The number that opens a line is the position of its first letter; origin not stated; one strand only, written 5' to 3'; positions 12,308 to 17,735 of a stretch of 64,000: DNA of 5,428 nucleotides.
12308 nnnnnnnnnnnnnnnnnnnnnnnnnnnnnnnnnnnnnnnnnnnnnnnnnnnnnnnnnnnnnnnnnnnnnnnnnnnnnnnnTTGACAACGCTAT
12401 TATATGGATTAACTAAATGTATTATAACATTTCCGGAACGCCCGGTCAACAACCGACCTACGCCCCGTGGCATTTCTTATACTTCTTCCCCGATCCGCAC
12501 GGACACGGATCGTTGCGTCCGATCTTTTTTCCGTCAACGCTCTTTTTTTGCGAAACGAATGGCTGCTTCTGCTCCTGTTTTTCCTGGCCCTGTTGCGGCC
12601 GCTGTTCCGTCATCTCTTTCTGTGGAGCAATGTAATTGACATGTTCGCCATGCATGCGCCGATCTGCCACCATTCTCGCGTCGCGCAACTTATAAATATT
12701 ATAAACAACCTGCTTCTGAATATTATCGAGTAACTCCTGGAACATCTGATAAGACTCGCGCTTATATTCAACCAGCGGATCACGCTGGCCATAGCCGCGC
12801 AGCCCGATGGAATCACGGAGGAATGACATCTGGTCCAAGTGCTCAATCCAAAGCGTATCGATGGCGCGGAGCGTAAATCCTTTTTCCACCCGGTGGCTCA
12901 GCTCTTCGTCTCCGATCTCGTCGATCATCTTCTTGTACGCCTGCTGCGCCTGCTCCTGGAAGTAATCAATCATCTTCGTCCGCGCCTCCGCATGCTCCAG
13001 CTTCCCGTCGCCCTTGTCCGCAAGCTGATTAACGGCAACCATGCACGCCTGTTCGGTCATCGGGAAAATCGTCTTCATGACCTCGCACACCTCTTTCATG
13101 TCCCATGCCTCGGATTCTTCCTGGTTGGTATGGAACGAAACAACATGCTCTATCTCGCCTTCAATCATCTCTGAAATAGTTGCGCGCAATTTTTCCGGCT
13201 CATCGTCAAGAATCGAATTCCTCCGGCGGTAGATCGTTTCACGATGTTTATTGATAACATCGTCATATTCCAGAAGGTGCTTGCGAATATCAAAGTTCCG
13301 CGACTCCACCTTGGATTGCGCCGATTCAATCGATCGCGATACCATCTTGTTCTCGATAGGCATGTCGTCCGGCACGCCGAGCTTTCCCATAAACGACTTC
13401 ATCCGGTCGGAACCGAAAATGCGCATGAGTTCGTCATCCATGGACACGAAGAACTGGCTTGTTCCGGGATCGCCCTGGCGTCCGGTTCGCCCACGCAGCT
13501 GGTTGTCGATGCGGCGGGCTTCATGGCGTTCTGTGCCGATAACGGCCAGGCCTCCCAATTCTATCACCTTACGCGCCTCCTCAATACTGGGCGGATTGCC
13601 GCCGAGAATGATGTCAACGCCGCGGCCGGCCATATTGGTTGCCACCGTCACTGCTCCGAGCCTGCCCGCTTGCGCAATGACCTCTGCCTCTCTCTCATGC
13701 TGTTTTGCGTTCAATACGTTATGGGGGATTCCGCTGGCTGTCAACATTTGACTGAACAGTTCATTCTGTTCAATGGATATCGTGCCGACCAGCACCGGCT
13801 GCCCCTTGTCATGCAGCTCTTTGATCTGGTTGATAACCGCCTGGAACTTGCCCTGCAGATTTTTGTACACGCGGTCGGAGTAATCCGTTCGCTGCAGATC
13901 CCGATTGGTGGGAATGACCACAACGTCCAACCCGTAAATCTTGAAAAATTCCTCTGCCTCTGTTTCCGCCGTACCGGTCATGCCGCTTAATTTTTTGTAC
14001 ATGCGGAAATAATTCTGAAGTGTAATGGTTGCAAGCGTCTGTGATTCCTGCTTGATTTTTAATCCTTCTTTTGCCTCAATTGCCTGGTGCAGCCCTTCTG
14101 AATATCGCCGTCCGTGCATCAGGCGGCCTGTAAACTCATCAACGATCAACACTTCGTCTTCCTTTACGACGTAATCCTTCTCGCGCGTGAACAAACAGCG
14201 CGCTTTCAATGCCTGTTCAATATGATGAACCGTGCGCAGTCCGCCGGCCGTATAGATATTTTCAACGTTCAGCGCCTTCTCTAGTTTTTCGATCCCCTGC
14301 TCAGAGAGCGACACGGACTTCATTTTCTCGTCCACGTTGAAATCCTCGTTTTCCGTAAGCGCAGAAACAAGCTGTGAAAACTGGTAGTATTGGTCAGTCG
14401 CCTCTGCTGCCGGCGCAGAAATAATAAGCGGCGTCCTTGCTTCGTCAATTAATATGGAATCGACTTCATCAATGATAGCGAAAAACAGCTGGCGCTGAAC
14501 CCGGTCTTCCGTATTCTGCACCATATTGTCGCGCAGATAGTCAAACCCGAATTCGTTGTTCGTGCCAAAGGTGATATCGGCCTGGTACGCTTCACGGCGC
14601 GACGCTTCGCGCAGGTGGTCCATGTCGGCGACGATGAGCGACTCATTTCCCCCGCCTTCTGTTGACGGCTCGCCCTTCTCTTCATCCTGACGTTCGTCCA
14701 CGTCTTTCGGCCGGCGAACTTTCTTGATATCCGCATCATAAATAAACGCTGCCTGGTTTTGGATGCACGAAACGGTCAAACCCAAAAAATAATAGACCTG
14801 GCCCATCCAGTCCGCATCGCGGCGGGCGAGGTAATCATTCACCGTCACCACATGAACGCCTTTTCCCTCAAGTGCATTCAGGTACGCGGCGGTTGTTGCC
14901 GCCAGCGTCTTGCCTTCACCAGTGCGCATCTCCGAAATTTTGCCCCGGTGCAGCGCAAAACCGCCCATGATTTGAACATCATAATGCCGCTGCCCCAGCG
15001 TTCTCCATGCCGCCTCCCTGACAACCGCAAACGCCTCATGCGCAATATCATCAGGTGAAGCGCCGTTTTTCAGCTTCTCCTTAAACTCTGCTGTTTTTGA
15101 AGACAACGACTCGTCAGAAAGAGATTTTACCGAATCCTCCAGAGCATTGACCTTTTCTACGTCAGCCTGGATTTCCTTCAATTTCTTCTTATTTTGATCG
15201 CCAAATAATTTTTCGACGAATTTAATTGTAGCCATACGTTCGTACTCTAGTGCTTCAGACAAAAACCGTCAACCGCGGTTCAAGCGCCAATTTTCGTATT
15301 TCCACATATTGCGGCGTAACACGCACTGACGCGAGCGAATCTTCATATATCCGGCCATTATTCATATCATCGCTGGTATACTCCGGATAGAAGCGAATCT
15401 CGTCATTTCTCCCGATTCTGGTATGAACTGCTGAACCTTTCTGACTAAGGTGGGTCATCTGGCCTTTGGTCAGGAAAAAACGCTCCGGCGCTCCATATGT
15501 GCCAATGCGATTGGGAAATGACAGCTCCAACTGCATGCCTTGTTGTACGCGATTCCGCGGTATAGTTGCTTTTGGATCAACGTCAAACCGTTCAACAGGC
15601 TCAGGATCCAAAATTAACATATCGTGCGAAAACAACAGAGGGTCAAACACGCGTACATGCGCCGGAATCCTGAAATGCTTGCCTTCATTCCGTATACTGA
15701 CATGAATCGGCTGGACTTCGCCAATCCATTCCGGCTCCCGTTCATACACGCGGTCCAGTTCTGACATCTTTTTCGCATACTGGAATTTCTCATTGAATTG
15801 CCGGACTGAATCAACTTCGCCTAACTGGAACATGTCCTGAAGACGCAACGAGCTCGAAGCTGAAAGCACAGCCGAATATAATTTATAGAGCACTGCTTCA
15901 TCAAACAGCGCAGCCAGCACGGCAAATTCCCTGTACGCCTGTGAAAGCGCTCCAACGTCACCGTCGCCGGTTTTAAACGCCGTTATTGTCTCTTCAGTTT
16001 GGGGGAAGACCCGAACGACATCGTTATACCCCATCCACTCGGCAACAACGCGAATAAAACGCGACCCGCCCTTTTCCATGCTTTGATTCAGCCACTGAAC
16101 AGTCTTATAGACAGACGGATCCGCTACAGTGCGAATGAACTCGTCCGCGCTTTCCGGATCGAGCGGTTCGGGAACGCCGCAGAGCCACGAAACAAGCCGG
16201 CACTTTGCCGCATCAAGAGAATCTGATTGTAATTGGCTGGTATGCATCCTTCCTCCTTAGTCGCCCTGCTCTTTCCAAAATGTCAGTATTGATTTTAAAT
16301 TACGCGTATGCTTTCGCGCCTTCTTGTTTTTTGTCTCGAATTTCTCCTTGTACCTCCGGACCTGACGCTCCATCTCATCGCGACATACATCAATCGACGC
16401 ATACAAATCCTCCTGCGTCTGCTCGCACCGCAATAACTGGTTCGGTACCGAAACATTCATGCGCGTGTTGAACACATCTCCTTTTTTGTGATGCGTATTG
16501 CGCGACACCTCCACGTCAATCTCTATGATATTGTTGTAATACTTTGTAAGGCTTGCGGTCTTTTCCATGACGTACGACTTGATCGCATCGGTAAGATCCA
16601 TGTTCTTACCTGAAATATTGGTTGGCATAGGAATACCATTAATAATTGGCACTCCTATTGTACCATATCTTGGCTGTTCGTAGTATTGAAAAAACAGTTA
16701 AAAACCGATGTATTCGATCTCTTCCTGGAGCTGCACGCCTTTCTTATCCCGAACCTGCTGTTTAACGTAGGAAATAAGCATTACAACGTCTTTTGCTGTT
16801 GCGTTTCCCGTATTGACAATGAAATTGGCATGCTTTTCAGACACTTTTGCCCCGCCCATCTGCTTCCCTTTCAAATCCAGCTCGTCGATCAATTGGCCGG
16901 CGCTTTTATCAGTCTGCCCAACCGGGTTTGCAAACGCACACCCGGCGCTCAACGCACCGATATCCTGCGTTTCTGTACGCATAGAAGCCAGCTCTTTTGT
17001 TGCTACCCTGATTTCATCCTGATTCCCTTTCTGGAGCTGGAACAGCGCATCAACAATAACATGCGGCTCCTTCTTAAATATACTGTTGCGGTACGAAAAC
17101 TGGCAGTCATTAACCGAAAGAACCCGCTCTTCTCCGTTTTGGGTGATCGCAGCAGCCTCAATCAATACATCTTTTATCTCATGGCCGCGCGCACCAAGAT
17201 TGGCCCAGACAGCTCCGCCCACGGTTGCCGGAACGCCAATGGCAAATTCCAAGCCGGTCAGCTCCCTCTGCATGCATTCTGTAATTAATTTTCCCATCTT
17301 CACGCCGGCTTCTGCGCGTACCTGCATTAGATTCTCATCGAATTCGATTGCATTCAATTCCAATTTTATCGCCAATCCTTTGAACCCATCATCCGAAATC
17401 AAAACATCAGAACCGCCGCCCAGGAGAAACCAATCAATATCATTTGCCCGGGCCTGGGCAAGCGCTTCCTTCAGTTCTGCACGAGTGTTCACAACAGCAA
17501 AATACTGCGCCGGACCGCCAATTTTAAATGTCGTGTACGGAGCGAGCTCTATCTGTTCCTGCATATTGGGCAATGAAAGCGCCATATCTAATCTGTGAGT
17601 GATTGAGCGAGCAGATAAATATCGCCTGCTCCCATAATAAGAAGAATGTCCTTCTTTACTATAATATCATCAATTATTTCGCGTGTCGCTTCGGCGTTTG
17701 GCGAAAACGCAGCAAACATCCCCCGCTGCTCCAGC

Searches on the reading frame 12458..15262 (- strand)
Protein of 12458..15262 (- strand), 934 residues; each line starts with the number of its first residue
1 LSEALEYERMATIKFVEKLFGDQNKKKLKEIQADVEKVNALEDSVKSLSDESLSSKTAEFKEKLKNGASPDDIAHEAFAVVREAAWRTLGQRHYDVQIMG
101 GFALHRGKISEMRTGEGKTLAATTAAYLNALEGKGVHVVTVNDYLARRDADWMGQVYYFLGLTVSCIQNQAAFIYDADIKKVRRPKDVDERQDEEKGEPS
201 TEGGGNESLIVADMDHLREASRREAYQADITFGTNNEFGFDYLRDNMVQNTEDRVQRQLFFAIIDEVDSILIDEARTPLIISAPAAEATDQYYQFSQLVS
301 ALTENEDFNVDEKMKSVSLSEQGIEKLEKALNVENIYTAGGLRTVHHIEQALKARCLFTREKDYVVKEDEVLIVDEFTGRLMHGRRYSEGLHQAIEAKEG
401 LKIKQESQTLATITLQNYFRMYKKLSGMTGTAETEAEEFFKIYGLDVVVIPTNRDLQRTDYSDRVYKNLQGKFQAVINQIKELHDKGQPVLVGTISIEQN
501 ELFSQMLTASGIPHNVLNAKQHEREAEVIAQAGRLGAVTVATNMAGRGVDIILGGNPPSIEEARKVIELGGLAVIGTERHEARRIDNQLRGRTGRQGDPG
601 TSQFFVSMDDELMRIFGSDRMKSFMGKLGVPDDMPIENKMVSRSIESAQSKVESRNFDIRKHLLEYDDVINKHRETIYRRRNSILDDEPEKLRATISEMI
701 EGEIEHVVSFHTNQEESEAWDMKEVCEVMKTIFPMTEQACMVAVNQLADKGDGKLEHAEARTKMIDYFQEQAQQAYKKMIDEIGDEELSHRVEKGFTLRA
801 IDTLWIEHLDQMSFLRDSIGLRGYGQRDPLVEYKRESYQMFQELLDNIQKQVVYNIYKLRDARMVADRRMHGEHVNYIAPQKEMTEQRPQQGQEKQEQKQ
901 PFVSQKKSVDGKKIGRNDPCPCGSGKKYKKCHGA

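Call 23: search_protein_families(library=pfam, proteins=[window:12458-15262:-], max_evalue=0.00001)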
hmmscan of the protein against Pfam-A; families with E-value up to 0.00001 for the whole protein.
window:12458-15262:- (934 aa): 5 families
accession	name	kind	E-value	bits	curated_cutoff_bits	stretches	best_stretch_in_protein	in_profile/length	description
PF07517.20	SecA_DEAD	-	9.3e-126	419.4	24.6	1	17-439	2-289/290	SecA DEAD-like domain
PF21090.3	P-loop_SecA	-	9e-82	274.1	27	2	456-558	2-104/205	SecA P-loop domain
PF07516.18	SecA_SW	-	1.8e-63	214.7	26.7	1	635-859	1-199/200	SecA Wing and Scaffold domain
PF01043.26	SecA_PP_bind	-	2.9e-41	141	23.5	1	288-396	2-110/110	SecA preprotein cross-linking domain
PF02810.21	SEC-C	-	8.2e-11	42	20.4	1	916-933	1-18/19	SEC-C motif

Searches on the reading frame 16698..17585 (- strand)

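Call 23: search_protein_families(library=pfam, proteins=[window:16698-17585:-], max_evalue=0.00001)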
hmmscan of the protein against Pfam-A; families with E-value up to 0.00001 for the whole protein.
window:16698-17585:- (295 aa): 2 families
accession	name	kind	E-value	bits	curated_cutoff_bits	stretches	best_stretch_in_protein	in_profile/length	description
PF02873.21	MurB_C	-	3.2e-32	111.1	27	1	191-293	1-99/99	UDP-N-acetylenolpyruvoylglucosamine reductase, C-terminal domain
PF01565.28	FAD_binding_4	-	2.6e-21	76.2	26.4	1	27-155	2-137/139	FAD binding domain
